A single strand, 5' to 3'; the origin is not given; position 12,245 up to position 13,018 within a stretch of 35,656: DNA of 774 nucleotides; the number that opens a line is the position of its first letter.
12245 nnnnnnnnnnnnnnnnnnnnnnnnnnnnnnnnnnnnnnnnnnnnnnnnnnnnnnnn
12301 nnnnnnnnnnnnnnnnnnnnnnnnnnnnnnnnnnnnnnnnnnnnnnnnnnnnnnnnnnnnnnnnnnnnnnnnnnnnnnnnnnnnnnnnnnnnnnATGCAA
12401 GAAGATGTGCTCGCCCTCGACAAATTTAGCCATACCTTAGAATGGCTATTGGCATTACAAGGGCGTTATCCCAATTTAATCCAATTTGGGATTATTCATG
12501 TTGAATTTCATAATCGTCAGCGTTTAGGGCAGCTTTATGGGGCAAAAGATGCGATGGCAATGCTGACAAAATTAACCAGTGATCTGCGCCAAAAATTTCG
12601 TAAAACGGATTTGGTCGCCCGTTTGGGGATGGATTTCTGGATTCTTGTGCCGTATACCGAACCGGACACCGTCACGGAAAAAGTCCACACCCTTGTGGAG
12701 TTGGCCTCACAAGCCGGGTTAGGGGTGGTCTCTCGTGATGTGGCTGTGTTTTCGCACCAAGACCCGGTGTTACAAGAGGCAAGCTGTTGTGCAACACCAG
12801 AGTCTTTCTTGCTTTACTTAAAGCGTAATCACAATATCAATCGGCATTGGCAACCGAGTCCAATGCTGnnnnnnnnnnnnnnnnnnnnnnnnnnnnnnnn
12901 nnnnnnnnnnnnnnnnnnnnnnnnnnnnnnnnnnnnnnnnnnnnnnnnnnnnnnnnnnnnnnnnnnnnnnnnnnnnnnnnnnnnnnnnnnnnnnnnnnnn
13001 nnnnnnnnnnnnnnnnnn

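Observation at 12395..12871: Catalytically dead stand-alone GGDEF domain with a canonically spaced RxxD I-site as the last gene of the MSHA pilus operon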

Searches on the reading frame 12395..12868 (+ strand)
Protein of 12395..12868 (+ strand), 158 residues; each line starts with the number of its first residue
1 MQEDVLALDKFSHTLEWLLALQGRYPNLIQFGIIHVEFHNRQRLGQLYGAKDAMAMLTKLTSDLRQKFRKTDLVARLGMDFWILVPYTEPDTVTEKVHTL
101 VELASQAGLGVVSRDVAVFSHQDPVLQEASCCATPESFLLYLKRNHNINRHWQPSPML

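Call 3: search_protein_families(library=pfam, proteins=[window:12395-12868:+], max_evalue=1)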
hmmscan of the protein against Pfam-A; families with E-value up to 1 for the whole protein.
window:12395-12868:+ (158 aa): 2 families
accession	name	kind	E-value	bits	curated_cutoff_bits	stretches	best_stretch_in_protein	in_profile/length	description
PF00990.26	GGDEF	-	8.9e-06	26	23.8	1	30-102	32-108/161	Diguanylate cyclase, GGDEF domain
PF24515.1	ARM_KNTC1_3rd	-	0.15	12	26.4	1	50-85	31-66/212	KNTC1 third ARM-repeats domain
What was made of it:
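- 12395..12871 (+): Gene for a 158-aa stand-alone degenerate GGDEF domain protein. Pfam GGDEF 26 bits vs GA 23.8 (call 3).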

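Call 4: search_protein_families(library=ncbifam, proteins=[window:12395-12868:+], max_evalue=1)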
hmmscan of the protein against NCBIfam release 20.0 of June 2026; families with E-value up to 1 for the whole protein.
window:12395-12868:+ (158 aa): 5 families
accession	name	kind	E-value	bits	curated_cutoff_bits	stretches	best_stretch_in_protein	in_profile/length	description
NF047654.1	DiguCycDgcRLepto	equivalog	0.00016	20.7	500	1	27-94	163-229/295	diguanylate cyclase DgcR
TIGR00254.1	GGDEF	domain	0.00075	19.2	37.4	1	31-107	37-114/168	diguanylate cyclase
NF038266.1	diguan_SiaD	equivalog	0.0038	16.6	290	1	47-102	142-198/252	biofilm regulation diguanylate cyclase SiaD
NF007423.1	PRK09966.1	equivalog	0.027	13.4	325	1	55-101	295-343/390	diguanylate cyclase DgcN/YfiN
NF007135.0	PRK09581.1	equivalog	0.038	12.8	474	1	34-92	327-386/457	PleD family two-component system response regulator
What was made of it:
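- On GGDEF domain superfamily (Pfam PF00990): TIGR00254 is below its cutoff (call 4).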

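Call 8: find_homologous_proteins(query=window:12395-12868:+, max_evalue=0.001)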
Query window:12395-12868:+ (158 aa): 73 proteins with E <= 0.001 among 89 candidates.
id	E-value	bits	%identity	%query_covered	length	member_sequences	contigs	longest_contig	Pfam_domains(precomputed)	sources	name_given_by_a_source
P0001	1.2e-99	349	98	100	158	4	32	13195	PF00990.27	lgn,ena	-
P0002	6.5e-51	190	57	97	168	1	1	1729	PF00990.27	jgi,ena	-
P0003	2.3e-50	189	59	97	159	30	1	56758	PF00990.27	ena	-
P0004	9.4e-49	183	58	97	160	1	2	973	PF00990.27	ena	-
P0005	2.2e-48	182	57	97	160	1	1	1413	PF00990.27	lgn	-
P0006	1.8e-47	179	56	97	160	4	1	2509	PF00990.27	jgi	-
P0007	3.8e-47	178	57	97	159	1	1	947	PF00990.27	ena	-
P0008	8.0e-47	177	56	97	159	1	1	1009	-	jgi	jgi:GGDEF domain-containing protein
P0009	2.1e-46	176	57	97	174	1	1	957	PF00990.27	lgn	-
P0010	2.4e-46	175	58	97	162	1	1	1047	PF00990.27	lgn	-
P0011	2.5e-46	175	58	97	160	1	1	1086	PF00990.27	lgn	-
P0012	2.5e-46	175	61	94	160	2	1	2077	PF00990.27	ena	-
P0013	3.4e-46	175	57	97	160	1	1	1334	PF00990.27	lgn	-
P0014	3.7e-46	175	57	97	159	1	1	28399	-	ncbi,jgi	jgi:hypothetical protein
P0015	8.9e-46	174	55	97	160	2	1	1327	-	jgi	jgi:hypothetical protein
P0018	3.5e-44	168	55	97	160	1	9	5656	PF00990.27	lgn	-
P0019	6.3e-44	168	56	97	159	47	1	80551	PF00990.27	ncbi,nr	ncbi:MAG: diguanylate cyclase [Propionivibrio sp.]|nr:diguanylate cyclase [Propionivibrio sp.]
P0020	5.6e-43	165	56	95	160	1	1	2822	PF00990.27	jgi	jgi:GGDEF domain-containing protein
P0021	2.9e-42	162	52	97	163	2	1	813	PF00990.27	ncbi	-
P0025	1.0e-34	138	49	92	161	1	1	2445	PF00990.27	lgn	-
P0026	2.5e-34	136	47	95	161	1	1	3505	PF00990.27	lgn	-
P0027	7.2e-34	135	47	95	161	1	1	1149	PF00990.27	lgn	-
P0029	7.0e-33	132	47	92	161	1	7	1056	PF00990.27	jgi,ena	-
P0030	1.0e-32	131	47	92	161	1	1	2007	PF00990.27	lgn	-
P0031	1.9e-32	130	45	92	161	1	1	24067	PF00990.27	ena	-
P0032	2.7e-32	130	45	95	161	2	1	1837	PF00990.27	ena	-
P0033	3.0e-32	130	47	91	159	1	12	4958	PF00990.27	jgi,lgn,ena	jgi:predicted signal transduction protein with EAL and GGDEF domain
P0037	9.1e-32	128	49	87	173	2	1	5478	PF00990.27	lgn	-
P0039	1.3e-31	128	42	97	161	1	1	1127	PF00990.27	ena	-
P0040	1.9e-31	127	45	92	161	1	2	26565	PF00990.27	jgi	jgi:GGDEF domain-containing protein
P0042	3.5e-31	126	46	91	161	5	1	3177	PF00990.27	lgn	-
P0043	5.6e-31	126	46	91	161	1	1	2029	PF00990.27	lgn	-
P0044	5.7e-31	126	46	91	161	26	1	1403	PF00990.27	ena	-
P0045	7.4e-31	125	46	91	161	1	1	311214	PF00990.27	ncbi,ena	-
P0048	1.2e-30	124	44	91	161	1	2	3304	PF00990.27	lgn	-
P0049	2.0e-30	124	46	91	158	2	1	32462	PF00990.27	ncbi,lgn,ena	-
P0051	6.3e-30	122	44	91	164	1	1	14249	PF00990.27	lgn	-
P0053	1.1e-29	121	43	91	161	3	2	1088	PF00990.27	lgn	-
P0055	1.2e-29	121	43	91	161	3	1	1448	PF00990.27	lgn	-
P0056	1.3e-29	121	45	91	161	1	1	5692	PF00990.27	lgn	-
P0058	2.7e-29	120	45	91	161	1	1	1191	PF00990.27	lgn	-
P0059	3.5e-29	120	45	87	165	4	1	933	PF00990.27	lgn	-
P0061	5.7e-29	119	43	91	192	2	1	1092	PF00990.27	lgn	-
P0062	8.5e-29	118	44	94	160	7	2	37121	PF00990.27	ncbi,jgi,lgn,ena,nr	ncbi:MAG: diguanylate cyclase [Gallionella sp.]|jgi:GGDEF domain-containing protein|nr:diguanylate c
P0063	9.5e-29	118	46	91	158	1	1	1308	PF00990.27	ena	-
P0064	1.0e-28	118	44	91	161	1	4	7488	PF00990.27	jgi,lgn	jgi:PleD family two-component response regulator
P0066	1.6e-28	118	43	91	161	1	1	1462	PF00990.27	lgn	-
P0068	6.8e-28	116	42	91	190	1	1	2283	PF00990.27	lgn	-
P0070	6.0e-27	113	41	91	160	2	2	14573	PF00990.27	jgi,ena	-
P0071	7.2e-27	112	42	91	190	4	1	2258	PF00990.27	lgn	-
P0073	2.2e-18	85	48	55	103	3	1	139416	PF00990.27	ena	-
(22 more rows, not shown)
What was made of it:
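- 12395..12871 (+): 72 homologs of 150-190 aa (call 8).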

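Call 10: find_encoding_contigs(protein=P0019, flank=10000, max_places=3)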
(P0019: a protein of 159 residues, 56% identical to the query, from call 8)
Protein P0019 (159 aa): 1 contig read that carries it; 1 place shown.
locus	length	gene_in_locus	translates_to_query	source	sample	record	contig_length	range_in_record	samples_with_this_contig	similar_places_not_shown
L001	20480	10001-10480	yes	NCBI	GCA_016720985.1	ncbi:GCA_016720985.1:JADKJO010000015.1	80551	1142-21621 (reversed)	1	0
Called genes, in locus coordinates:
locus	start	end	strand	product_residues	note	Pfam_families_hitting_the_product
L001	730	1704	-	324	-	PF00561:Abhydrolase_1, PF12146:Hydrolase_4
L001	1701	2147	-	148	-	PF13474:SnoaL_3, PF14534:DUF4440 (weak), PF12680:SnoaL_2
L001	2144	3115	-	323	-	PF01075:Glyco_transf_9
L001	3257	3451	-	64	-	PF10276:zf-CHCC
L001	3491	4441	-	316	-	PF01063:Aminotran_4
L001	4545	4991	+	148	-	PF00293:NUDIX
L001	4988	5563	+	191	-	-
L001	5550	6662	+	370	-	PF02540:NAD_synthase (weak), PF03054:tRNA_Me_trans, PF20259:tRNA_Me_trans_M, PF20258:tRNA_Me_trans_C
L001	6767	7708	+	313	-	PF03706:LPG_synthase_TM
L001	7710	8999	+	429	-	PF01565:FAD_binding_4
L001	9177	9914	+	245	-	PF00106:adh_short, PF13561:adh_short_C2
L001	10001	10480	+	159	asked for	PF00990:GGDEF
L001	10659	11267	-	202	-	PF02798:GST_N, PF13417:GST_N_3, PF13409:GST_N_2, PF00043:GST_C, PF14497:GST_C_3 (weak), PF13410:GST_C_2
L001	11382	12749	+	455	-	PF00206:Lyase_1, PF08328:ASL_C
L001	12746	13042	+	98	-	-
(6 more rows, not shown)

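Call 11: find_related_loci(query=A1, collection=genome_contigs, flank=10000)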
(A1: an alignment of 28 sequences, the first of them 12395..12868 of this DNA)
Query A1 (158 aa) in genome_contigs; peptide patterns used: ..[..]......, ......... (x = any residue, [..] = any of these).
78 stretches matched a pattern; 48 encode a relative of the query (tblastn E <= 1e-3); 47 distinct loci.
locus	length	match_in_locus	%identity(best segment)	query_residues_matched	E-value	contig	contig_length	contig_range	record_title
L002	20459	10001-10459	58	1-153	3e-55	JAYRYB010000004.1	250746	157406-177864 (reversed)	MAG: Azonexus sp. isolate EBPR_s431bin.13 NODE_68_length_250746_cov_10.875524, whole genome shotgun sequence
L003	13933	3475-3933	58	1-153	6e-54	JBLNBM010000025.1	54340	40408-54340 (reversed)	MAG: Bacteroidota bacterium isolate MAG151 PRJNA951521_bin12_renamed_24, whole genome shotgun sequence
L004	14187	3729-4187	55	1-153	7e-50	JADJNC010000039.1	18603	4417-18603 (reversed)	MAG: Candidatus Propionivibrio dominans isolate EsbW_18-Q3-R4-48_MAXAC.044 tig00043779-10-184600, whole genome shotgun s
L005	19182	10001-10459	55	1-153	7e-50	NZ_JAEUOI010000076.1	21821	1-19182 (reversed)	MAG: Propionivibrio sp. isolate new MAG-195 k141_2937522, whole genome shotgun sequence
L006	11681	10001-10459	52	1-153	2e-47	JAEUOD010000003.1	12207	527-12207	MAG: Dechloromonas sp. isolate new MAG-190 k141_153623, whole genome shotgun sequence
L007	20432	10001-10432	48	3-146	2e-41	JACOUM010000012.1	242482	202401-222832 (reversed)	MAG: Nitrosomonadales bacterium isolate NC_groundwater_72_Ag_B-0.1um_58_115 GD18-4_B1_scaffold_2071565, whole genome sho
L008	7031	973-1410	47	8-153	3e-41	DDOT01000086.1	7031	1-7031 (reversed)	MAG TPA_asm: Thiobacillus sp. UBA2487 UBA2487_contig_9174, whole genome shotgun sequence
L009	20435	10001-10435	44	2-146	3e-40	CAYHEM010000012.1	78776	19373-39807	MAG TPA_asm: uncultured Gallionella sp. isolate ERP119702_co1_195 genome assembly, contig: NODE_219_length_78776_cov_41.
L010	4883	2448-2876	47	3-145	4e-40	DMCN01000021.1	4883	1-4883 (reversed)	MAG TPA_asm: Gallionellaceae bacterium isolate UBA12482 contig_27325, whole genome shotgun sequence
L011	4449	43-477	49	2-146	1e-39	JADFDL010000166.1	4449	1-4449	MAG: Rhodocyclaceae bacterium isolate QR_Bin.19 NODE_167_length_4449_cov_14.6651, whole genome shotgun sequence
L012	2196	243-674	45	3-146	6e-39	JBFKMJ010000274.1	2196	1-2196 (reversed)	MAG: Gallionella sp. isolate Mix_sand22.2022.08.D.41 k141_4137962_length_2196_cov_11.0000, whole genome shotgun sequence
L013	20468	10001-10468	51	1-156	2e-48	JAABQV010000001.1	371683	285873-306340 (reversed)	MAG: Dechloromonas sp. isolate S06.Bin117 NODE_1_length_371683_cov_6.57653, whole genome shotgun sequence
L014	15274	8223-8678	44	1-152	1e-37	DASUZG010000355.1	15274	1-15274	MAG TPA_asm: Azonexus sp. isolate SMAG_U1916 k141_1090851, whole genome shotgun sequence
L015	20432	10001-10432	46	2-145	1e-36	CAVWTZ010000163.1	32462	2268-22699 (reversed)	MAG: uncultured beta proteobacterium isolate MFD03323.bin.2.67 genome assembly, contig: contig_73398, whole genome shotg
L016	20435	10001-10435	46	2-146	7e-36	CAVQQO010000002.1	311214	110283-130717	MAG: uncultured beta proteobacterium isolate MFD09848.bin.2.23 genome assembly, contig: contig_16915, whole genome shotg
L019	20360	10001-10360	50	1-120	6e-36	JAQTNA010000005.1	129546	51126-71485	MAG: Rhodocyclaceae bacterium isolate STA_53 NODE_287_length_129546_cov_27.062348_Sandtown_A, whole genome shotgun seque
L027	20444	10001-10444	43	2-151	1e-33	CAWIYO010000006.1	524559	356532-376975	MAG: uncultured beta proteobacterium isolate MFD05942.bin.2.127 genome assembly, contig: contig_29508, whole genome shot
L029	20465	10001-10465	38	3-158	3e-33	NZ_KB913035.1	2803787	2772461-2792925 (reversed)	Methylotenera mobilis 13 A391DRAFT_scaffold1.1, whole genome shotgun sequence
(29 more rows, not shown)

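Call 16: find_encoding_contigs(protein=P0001, flank=10000, max_places=4)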
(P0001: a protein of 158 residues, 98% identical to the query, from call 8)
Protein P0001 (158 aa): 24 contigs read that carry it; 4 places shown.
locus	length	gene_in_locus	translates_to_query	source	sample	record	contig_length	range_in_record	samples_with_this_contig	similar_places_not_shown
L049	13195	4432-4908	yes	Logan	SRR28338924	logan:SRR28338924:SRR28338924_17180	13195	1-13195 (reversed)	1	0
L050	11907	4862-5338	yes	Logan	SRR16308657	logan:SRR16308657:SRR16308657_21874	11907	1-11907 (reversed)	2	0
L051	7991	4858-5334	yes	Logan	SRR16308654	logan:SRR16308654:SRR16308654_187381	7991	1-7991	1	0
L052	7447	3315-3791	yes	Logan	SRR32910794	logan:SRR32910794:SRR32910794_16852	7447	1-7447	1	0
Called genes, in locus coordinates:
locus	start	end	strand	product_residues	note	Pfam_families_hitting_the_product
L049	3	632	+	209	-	?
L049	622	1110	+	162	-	-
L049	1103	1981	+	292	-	PF07963:N_methyl (weak)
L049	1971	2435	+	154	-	-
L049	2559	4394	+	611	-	PF28247:DUF6701_3rd, PF28238:DUF6701_4th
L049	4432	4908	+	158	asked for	PF00990:GGDEF (weak)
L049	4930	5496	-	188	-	-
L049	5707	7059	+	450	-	PF05195:AMP_N, PF00557:Peptidase_M24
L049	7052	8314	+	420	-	PF01494:FAD_binding_3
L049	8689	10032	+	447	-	PF00089:Trypsin, PF13365:Trypsin_2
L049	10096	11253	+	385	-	PF00923:TAL_FSA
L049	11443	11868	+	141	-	-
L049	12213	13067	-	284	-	PF01435:Peptidase_M48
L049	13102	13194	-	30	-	?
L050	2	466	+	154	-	?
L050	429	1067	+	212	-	PF07963:N_methyl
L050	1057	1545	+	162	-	-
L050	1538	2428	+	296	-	PF07963:N_methyl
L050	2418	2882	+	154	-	-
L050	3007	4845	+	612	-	PF28247:DUF6701_3rd, PF28238:DUF6701_4th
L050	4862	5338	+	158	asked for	PF00990:GGDEF (weak)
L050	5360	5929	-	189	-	-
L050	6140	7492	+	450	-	PF05195:AMP_N, PF00557:Peptidase_M24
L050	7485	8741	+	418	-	PF01494:FAD_binding_3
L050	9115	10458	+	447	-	PF00089:Trypsin, PF13365:Trypsin_2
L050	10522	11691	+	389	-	PF00923:TAL_FSA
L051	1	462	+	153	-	?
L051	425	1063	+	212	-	PF07963:N_methyl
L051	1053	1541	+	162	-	-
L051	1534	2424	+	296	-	PF07963:N_methyl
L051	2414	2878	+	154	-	-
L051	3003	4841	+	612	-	PF28247:DUF6701_3rd, PF28238:DUF6701_4th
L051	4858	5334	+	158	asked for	PF00990:GGDEF (weak)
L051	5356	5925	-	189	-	-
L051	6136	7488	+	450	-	PF05195:AMP_N, PF00557:Peptidase_M24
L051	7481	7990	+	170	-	?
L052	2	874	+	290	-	?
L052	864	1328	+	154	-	-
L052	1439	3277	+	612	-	PF28247:DUF6701_3rd, PF28238:DUF6701_4th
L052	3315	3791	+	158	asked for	PF00990:GGDEF (weak)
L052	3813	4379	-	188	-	-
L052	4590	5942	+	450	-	PF05195:AMP_N, PF00557:Peptidase_M24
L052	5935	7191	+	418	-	PF01494:FAD_binding_3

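Call 19: search_solved_structures(query=A2, max_evalue=0.01, show_alignments=3)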
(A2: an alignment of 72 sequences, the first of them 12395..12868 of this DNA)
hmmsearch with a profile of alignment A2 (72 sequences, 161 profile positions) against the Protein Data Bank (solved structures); distinct sequences matched with E-value up to 0.01: 16.
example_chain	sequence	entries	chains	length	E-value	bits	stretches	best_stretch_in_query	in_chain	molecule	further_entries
6zxm_A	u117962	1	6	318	1.4e-07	34.4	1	24-103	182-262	Putative GGDEF/response regulator receiver domain protein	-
6zxb_A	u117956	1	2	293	7e-05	25.6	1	24-103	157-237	Putative GGDEF/response regulator receiver domain protein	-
5llw_B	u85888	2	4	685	7.2e-05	25.5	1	23-146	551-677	Diguanylate cyclase (GGDEF) domain-containing protein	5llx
6et7_A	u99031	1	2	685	7.6e-05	25.5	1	23-146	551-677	Diguanylate cyclase (GGDEF) domain-containing protein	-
6zxc_A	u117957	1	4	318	8.3e-05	25.4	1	24-103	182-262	Putative GGDEF/response regulator receiver domain protein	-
8c05_A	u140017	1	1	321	0.00051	22.8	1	17-90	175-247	Sensor domain-containing diguanylate cyclase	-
4urg_A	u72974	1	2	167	0.00083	22.1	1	22-102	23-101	DIGUANYLATE CYCLASE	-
3ezu_A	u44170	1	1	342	0.00089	22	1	14-107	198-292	GGDEF domain protein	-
4urs_A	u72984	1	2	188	0.0011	21.7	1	22-102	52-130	DIGUANYLATE CYCLASE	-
7e6g_A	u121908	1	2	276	0.0012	21.6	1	24-104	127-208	Putative GGDEF domain protein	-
9t28_A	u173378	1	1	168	0.0024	20.6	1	25-105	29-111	diguanylate cyclase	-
5euh_A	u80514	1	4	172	0.0029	20.3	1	33-108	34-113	Putative GGDEF domain membrane protein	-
3i5c_A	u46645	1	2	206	0.0034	20.1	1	25-105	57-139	Fusion of General control protein GCN4 and WSPR response regulator protein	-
4wxo_A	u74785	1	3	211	0.0043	19.8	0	30-95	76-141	Uncharacterized protein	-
4zmm_A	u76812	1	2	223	0.0051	19.5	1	31-105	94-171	diguanylate cyclase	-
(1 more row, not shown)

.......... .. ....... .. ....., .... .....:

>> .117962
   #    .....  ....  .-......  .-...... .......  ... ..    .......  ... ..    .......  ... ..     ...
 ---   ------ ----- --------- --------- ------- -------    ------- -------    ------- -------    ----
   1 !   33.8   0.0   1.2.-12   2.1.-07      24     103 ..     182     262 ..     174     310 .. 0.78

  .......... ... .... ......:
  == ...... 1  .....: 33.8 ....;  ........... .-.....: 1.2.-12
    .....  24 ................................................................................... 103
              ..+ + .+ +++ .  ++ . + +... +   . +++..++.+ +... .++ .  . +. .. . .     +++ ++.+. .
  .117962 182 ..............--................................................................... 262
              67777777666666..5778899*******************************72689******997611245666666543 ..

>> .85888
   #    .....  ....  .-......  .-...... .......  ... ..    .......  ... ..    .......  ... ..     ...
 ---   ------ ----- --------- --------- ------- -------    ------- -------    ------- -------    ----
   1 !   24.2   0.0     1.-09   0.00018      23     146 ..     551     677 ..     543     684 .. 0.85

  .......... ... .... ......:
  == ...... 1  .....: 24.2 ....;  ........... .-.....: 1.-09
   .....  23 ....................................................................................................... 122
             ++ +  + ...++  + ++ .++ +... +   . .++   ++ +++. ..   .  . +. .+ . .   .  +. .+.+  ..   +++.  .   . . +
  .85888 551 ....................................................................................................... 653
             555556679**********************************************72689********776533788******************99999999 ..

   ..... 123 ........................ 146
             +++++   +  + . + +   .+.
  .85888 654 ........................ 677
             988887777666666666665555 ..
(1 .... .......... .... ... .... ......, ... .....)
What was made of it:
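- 12395..12871 (+): Family profile vs PDB cyclases, E = 1.4e-7 (call 19).
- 12620..12622 (+): R76, the invariant Arg between the I-site and the signature hairpin. It aligns to the Arg that precedes GG(D/E)EF in DgcR (call 19).
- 12626..12637 (+): G78-M79-D80-F81, the degenerate signature, one residue shorter than GG(D/E)EF. HMMER alignment 'd.gadf' vs 'FgGEEF' (call 19).
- On GGDEF domain superfamily (Pfam PF00990): The family profile hits PDB cyclases at E = 1.4e-7 (call 19).
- On Degenerate-GGDEF I-site c-di-GMP receptors (functional class: CdgA, PelD, PopA, BcsE): The motif aligns to the DgcR I-site (call 19).
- Checked: A 72-sequence family profile hits the solved cyclase DgcR (6zxm) at E = 1.4e-7 (call 19).
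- The RxxD spacing and position are exactly canonical and align with a proven I-site (call 19). The C-terminal helix keeps a Lys (K143) that aligns with the AK..GRN motif Lys (call 19).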
